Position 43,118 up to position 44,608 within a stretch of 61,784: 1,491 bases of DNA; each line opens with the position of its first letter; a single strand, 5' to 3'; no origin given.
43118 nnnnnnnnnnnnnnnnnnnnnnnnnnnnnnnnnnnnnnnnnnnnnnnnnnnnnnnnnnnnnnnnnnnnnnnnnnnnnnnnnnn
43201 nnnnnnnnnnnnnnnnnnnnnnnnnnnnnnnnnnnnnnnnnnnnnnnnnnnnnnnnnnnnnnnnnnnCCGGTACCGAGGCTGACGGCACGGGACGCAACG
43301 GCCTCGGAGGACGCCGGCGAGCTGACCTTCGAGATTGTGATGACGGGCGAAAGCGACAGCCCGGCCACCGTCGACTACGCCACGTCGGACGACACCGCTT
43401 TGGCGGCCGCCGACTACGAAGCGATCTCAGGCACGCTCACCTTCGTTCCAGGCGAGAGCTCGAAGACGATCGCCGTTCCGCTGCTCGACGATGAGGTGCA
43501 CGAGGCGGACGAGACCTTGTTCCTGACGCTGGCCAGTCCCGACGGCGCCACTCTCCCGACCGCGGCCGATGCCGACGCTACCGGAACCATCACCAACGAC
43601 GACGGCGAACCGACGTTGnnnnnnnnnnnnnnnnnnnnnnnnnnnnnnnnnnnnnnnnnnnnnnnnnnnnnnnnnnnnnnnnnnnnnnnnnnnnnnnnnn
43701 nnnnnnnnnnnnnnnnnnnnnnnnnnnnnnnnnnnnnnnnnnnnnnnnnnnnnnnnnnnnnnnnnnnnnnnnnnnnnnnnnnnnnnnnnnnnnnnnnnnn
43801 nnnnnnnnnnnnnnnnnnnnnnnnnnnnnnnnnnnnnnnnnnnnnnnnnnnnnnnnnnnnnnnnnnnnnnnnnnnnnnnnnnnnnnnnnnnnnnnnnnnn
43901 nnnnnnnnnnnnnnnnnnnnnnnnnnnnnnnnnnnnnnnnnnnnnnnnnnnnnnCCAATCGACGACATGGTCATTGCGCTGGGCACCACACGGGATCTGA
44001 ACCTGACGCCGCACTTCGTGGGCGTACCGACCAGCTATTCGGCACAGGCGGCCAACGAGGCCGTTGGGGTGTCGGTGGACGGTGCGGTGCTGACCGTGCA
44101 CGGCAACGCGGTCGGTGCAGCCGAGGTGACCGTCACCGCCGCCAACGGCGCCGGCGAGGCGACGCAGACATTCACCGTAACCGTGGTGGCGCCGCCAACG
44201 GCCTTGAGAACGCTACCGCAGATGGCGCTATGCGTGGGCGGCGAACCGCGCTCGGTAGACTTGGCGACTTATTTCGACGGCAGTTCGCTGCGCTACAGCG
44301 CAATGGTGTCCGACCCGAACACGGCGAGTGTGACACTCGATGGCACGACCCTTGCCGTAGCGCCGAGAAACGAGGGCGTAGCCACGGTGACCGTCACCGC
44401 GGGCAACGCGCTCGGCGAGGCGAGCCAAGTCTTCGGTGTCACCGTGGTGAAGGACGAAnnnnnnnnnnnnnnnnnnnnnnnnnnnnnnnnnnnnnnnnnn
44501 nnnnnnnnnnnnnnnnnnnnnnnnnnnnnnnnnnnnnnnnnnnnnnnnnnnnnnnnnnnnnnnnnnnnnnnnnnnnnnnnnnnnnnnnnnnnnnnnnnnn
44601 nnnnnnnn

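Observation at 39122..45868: Giant Calx-beta-repeat protein with a C-terminal autotransporter-like barrel, an unusual passenger architecture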

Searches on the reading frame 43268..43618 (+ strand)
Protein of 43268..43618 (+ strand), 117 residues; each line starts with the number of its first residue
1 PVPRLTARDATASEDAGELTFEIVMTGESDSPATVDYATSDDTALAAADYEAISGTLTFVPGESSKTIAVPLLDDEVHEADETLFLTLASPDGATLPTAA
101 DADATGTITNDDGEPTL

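Call 79: search_solved_structures(query=window:43268-43618:+, max_evalue=0.001, show_alignments=3)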
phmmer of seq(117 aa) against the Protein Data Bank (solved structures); distinct sequences matched with E-value up to 0.001: 16.
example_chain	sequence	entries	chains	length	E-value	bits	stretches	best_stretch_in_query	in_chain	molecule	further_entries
3us9_A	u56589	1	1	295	4.7e-20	75.5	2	14-90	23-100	Sodium/calcium exchanger 1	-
3rb7_A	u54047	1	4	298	2.5e-19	73.2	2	11-112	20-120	Na/Ca exchange protein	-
3rb5_A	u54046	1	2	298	3e-19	72.9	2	11-112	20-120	Na/Ca exchange protein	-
8sgi_A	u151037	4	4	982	2.2e-18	70.1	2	14-90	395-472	Sodium/calcium exchanger 1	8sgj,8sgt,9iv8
8jp0_A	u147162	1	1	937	3.8e-14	56.5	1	14-90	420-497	Sodium/calcium exchanger 1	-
3e9t_A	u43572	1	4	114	4.2e-12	50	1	11-112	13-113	Na/Ca exchange protein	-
3ead_A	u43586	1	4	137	5.2e-12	49.7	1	11-112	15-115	Na/Ca exchange protein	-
2fws_A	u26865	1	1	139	7.7e-12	49.1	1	14-90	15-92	Sodium/calcium exchanger 1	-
2dpk_A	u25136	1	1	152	8.7e-12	48.9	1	14-90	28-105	Sodium/calcium exchanger 1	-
3gin_A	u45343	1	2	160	3.1e-11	47.1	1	14-89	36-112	Sodium/calcium exchanger 1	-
2fwu_A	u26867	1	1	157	1.3e-06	32.3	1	12-95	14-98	Sodium/calcium exchanger 1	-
2kls_A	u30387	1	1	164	1.4e-06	32.2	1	12-95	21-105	Sodium/calcium exchanger 1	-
2qvk_A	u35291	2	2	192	3.7e-06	30.8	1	12-91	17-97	Sodium/calcium exchanger 1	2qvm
2lt9_A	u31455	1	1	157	1.4e-05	28.9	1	12-94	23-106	Protein Slc8a3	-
3e9u_A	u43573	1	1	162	8.5e-05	26.5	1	14-91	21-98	Na/Ca exchange protein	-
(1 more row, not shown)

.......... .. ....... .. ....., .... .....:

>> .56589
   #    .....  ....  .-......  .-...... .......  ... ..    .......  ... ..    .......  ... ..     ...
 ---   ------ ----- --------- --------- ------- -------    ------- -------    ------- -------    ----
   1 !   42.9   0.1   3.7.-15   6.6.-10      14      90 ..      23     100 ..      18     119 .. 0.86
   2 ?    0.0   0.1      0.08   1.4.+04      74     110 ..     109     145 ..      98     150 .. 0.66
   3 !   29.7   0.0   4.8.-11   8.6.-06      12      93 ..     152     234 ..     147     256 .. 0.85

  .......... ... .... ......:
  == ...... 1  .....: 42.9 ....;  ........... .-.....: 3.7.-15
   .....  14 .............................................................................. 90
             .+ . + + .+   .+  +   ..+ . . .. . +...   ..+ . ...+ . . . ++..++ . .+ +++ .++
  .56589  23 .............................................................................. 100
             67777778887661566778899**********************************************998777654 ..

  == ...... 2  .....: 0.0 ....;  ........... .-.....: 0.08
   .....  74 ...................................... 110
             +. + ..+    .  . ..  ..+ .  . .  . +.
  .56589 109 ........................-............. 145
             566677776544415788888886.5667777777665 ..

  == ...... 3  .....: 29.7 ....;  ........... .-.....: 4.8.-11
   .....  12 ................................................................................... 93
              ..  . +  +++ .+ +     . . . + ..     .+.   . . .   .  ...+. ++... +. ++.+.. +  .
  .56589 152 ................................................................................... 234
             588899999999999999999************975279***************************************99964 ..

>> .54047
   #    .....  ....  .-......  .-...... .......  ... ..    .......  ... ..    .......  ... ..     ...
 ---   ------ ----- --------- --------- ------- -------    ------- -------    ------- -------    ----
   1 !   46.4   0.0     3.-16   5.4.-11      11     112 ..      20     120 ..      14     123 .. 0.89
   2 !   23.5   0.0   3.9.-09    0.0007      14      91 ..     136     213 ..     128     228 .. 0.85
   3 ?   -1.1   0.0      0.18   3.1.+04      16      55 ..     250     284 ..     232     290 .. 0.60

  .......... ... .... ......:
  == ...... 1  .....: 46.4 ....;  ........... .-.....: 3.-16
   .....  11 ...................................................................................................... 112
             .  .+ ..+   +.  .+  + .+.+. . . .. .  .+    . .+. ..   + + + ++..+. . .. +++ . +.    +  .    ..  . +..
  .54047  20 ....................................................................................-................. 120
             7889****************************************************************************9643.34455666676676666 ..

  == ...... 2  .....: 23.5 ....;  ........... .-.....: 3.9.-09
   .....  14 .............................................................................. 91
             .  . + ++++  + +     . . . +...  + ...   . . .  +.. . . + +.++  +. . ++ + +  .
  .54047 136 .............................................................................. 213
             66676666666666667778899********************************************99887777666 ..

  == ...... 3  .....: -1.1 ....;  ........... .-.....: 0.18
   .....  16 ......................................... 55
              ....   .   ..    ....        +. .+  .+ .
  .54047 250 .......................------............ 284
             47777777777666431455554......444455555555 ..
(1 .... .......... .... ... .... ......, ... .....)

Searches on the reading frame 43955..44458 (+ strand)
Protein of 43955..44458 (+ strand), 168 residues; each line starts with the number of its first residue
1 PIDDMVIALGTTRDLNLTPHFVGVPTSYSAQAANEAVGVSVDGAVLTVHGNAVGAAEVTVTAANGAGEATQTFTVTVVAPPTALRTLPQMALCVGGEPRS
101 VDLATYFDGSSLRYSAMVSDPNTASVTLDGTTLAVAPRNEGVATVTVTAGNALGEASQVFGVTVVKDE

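Call 7: search_protein_families(library=pfam, proteins=[window:43955-44458:+], max_evalue=10)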
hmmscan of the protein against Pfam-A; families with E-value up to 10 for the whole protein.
seq(168 aa): 17 families
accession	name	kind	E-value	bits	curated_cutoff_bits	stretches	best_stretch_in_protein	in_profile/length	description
PF00801.26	PKD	-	2.1e-05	24.9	23.5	2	104-163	24-79/80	PKD domain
PF02368.24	Big_2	-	0.00047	20.5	22.8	2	114-151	36-70/79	Bacterial Ig-like domain (group 2)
PF05481.17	Myco_19_kDa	-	0.0006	20.6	23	2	23-77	66-115/117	Mycobacterium 19 kDa lipoprotein antigen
PF09134.16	Invasin_D3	-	0.0039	18.1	33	2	37-76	45-83/98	Invasin, domain 3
PF17766.7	fn3_6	-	0.0089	16.6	26.4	1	110-162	31-83/99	Fibronectin type-III domain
PF12733.13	Cadherin-like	-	0.013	16.3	24.2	2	30-77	33-86/89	Cadherin-like beta sandwich domain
PF18883.6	AC_1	-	0.038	14.4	27.1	1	46-79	55-89/114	Autochaperone Domain Type 1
PF13629.12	T2SS-T3SS_pil_N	-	0.16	12.2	23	2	116-155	24-62/72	Pilus formation protein N terminal region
PF19347.4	DUF5925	-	0.2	11.6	27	1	115-150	71-106/178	Domain of unknown function (DUF5925)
PF00677.23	Lum_binding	-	0.22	12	27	2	26-70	28-70/86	Lumazine binding domain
PF07679.22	I-set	-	0.43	11.1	23.7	1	58-77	71-90/90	Immunoglobulin I-set domain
PF18981.6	InlK_D3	-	0.5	10.9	25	1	50-77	46-73/75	Internalin K domain (D3/D4)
PF20578.4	aBig_2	-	0.89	9.8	27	1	39-79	47-88/89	Atrophied bacterial Ig domain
PF21602.3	GldM_3rd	-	1.1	10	25.2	1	22-74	25-78/82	GldM third domain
PF13004.13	BACON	-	2.3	8.7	25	1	56-76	41-59/61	Putative binding domain, N-terminal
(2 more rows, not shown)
